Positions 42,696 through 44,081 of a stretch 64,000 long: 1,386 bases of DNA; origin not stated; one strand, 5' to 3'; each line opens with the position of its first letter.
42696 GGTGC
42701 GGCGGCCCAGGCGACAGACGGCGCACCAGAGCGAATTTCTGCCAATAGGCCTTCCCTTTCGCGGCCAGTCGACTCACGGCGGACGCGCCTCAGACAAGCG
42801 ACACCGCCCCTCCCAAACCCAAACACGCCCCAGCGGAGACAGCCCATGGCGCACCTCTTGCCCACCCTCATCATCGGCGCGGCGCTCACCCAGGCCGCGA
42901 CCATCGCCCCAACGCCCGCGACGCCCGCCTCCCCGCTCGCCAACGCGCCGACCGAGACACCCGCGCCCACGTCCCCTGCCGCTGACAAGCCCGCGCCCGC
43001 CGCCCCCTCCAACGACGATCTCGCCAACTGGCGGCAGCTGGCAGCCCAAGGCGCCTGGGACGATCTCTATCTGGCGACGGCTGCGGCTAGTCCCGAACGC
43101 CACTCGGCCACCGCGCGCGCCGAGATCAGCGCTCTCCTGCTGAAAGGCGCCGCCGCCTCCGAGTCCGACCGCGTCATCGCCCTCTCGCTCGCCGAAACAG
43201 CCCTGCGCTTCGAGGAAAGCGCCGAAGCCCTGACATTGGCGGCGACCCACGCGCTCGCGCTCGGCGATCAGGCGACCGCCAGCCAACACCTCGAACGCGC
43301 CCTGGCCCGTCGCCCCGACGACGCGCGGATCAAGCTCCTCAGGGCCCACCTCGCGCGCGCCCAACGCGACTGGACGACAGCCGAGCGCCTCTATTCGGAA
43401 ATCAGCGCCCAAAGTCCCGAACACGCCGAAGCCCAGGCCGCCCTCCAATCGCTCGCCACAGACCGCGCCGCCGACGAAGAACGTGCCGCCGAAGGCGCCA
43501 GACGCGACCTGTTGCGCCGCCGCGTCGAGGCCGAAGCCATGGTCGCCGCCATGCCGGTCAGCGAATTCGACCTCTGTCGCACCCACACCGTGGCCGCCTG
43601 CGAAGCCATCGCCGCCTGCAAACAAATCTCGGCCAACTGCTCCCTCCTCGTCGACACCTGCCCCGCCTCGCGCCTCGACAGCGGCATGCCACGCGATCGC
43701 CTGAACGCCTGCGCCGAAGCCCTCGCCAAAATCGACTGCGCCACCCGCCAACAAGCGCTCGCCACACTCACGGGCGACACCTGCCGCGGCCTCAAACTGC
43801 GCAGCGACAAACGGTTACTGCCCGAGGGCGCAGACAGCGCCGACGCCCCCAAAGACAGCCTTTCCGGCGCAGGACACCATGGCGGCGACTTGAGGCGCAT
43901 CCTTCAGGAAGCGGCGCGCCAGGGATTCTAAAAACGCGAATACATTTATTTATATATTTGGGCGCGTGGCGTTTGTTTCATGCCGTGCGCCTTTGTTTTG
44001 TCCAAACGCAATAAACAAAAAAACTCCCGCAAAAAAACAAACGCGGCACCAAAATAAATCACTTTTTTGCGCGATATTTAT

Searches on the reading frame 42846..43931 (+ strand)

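Call 60: search_protein_families(library=pfam, proteins=[window:42846-43931:+], max_evalue=0.0001)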
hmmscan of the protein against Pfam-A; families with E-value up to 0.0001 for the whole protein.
window:42846-43931:+ (361 aa): 2 families
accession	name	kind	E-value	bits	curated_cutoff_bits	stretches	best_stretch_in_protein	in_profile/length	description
PF14559.12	TPR_19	-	4.1e-06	27.5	25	1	136-202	1-67/68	Tetratricopeptide repeat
PF13428.12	TPR_14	-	2.6e-05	24.9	23.5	0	127-168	2-43/44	Tetratricopeptide repeat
